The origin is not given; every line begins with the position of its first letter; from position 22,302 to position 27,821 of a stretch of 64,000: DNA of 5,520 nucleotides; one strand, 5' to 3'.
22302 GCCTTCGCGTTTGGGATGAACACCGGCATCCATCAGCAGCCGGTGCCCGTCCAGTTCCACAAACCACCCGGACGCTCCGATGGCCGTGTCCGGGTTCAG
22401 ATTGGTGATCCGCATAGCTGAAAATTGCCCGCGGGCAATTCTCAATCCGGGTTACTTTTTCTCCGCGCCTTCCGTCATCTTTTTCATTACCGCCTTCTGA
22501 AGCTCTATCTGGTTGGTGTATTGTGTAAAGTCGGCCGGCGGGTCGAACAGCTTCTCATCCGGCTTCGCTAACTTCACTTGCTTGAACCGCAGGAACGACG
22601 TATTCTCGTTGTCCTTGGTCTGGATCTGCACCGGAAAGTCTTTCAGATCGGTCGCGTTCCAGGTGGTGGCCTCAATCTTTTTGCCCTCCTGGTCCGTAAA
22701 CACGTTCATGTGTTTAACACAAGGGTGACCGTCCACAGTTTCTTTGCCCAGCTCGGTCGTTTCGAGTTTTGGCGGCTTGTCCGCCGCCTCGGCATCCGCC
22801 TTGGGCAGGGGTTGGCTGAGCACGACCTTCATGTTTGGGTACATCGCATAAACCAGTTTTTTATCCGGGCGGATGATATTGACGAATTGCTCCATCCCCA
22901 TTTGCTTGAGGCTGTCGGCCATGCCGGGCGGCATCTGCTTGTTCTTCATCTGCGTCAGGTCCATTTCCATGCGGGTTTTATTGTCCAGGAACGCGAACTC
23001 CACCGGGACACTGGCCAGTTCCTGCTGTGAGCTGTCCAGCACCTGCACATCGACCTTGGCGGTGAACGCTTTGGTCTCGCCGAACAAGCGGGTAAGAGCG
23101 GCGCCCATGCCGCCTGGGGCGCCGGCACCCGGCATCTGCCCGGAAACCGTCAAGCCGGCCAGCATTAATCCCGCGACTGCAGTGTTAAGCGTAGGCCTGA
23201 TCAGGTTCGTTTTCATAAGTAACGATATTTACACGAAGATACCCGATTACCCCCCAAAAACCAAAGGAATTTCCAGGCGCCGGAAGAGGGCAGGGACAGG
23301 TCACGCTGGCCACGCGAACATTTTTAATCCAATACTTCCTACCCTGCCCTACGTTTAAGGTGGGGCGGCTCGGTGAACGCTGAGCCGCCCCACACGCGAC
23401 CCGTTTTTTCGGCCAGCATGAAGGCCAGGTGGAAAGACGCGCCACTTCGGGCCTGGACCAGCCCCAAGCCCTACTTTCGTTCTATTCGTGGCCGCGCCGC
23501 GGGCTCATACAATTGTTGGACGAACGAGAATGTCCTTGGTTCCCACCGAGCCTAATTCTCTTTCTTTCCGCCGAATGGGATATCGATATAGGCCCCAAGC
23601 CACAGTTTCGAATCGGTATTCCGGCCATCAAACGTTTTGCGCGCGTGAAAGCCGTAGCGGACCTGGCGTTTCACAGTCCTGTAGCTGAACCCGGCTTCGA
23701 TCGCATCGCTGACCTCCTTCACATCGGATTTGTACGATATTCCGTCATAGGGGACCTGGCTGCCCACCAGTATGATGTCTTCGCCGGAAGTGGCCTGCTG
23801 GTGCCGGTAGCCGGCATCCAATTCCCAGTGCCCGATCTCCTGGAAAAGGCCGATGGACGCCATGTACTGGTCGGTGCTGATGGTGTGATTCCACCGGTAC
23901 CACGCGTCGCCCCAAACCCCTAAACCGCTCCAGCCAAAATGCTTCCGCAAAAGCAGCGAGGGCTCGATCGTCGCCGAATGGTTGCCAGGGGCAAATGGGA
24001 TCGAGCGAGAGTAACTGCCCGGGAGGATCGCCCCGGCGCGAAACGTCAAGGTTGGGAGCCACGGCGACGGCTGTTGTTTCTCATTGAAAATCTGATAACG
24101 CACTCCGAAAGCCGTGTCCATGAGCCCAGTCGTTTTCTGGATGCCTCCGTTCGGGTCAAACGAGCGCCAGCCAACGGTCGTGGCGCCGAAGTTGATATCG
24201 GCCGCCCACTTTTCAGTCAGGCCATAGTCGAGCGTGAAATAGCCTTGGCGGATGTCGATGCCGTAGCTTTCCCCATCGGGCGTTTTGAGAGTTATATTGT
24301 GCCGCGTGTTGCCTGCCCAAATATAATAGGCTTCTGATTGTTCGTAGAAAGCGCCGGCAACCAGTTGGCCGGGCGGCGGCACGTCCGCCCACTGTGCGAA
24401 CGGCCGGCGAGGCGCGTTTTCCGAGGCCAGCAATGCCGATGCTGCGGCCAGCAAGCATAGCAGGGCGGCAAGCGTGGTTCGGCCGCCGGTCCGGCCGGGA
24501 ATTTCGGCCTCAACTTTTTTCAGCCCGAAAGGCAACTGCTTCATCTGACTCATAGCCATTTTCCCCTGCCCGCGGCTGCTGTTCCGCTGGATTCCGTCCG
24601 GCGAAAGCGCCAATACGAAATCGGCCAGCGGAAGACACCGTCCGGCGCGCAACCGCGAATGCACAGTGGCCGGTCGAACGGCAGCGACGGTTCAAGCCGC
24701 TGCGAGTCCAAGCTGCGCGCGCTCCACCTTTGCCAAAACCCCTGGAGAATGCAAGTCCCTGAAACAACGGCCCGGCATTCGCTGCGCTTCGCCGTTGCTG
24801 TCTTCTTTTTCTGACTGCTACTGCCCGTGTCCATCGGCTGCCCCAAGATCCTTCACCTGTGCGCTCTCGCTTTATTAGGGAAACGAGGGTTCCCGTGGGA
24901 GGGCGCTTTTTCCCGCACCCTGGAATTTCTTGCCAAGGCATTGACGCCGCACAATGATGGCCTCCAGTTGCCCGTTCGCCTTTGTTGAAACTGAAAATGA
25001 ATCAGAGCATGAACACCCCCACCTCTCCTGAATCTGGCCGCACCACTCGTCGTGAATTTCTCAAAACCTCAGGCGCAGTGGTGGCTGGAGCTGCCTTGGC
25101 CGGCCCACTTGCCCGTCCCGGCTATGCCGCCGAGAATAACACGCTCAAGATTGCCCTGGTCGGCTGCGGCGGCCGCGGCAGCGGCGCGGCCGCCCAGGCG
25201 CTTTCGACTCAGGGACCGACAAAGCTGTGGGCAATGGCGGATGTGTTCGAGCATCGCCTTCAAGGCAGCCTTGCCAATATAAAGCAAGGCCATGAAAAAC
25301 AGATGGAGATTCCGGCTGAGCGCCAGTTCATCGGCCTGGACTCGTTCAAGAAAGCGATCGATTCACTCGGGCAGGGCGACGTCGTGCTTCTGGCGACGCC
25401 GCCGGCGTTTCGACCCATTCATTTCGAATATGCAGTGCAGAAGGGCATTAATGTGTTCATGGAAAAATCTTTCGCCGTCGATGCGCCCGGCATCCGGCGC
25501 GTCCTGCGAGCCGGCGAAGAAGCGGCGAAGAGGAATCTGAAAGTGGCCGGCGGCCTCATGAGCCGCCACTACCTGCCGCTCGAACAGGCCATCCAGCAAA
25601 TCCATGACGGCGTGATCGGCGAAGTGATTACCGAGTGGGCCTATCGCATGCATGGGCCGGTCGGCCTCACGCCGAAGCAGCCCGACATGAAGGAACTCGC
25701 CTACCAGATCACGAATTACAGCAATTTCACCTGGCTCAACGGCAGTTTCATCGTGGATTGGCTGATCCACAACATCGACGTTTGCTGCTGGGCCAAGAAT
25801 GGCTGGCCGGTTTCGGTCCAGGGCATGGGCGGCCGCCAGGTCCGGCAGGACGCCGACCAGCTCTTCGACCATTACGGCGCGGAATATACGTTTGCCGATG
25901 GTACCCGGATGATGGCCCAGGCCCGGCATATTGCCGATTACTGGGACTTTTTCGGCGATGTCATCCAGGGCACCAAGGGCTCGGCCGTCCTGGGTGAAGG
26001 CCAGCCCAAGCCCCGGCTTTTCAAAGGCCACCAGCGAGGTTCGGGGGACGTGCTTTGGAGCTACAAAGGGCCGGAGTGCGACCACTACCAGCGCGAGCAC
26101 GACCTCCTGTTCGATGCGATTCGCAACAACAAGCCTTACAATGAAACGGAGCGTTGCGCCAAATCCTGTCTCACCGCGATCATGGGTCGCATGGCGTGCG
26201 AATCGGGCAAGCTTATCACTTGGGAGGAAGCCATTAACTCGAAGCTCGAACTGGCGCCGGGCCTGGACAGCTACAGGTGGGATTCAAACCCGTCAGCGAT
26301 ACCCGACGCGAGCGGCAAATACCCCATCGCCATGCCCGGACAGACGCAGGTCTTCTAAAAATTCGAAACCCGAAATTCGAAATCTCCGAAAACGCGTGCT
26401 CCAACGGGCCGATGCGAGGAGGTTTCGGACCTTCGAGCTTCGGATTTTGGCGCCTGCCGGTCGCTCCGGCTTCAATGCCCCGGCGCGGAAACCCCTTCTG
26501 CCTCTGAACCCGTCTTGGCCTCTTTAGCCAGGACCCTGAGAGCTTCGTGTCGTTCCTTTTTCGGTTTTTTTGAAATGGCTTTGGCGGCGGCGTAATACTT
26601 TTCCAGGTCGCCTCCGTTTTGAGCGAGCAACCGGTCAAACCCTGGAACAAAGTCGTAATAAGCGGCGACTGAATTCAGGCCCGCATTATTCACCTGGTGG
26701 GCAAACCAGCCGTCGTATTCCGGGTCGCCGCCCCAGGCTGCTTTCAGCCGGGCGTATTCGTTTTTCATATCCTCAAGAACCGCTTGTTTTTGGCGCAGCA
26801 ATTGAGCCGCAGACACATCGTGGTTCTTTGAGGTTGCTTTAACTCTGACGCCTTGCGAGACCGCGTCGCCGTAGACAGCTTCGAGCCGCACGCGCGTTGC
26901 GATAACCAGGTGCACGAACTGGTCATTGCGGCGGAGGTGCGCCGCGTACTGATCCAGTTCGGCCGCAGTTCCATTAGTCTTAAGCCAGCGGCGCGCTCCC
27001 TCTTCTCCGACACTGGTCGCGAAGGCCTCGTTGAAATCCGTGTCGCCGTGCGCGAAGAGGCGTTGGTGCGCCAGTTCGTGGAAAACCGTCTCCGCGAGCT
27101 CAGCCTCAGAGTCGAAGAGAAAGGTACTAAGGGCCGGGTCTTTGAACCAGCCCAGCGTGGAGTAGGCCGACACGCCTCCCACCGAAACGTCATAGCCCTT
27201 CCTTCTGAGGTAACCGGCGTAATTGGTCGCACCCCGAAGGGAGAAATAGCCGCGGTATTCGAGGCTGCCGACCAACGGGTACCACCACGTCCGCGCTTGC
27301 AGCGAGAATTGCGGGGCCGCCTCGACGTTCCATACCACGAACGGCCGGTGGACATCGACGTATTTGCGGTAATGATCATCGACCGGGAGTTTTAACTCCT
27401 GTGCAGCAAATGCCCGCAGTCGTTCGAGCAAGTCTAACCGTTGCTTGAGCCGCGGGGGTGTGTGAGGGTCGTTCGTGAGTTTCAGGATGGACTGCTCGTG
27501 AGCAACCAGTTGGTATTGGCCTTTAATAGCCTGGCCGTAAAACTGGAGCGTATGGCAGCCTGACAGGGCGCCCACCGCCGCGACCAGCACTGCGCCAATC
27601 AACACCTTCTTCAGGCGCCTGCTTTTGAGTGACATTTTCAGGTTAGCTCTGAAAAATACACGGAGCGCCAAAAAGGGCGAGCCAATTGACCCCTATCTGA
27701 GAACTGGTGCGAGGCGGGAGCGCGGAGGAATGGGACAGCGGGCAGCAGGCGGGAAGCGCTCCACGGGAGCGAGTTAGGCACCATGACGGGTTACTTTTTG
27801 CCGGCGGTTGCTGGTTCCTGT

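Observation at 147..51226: Dispersed family of degenerate heptanucleotide (7-8 nt) tandem arrays at 15 or more loci, reusing the same unit vocabulary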

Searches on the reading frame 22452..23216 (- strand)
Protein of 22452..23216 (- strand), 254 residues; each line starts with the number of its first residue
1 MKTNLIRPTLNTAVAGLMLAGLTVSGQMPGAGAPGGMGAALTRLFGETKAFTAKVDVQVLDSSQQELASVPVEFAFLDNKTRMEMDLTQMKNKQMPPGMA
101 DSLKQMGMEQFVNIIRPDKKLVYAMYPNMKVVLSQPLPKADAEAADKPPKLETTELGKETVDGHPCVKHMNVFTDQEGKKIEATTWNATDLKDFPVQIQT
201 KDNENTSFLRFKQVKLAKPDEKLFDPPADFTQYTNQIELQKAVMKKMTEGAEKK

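Call 60: search_protein_families(library=pfam, max_evalue=0.00001, proteins=[window:22452-23216:-])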
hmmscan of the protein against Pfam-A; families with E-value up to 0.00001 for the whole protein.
window:22452-23216:- (254 aa): 1 family
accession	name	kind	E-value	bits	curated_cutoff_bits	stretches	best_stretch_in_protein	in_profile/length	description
PF14371.13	DUF4412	-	6.3e-07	29.8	21.6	0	80-194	13-125/191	Domain of unknown function (DUF4412)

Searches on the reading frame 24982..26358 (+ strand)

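Call 60: search_protein_families(library=pfam, max_evalue=0.00001, proteins=[window:24982-26358:+])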
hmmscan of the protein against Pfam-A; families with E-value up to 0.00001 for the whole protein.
window:24982-26358:+ (458 aa): 1 family
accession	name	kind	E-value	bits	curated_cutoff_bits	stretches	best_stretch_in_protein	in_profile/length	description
PF22725.1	GFO_IDH_MocA_C3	-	6.2e-07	29.9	27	1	203-335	4-123/124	GFO/IDH/MocA C-terminal domain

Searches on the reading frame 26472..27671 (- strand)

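Call 60: search_protein_families(library=pfam, max_evalue=0.00001, proteins=[window:26472-27671:-])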
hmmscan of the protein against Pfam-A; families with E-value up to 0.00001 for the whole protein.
window:26472-27671:- (399 aa): 1 family
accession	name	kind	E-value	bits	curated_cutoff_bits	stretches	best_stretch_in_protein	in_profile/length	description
PF10023.15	Aminopep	-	6.4e-108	361.3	25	1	44-378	2-322/322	Putative aminopeptidase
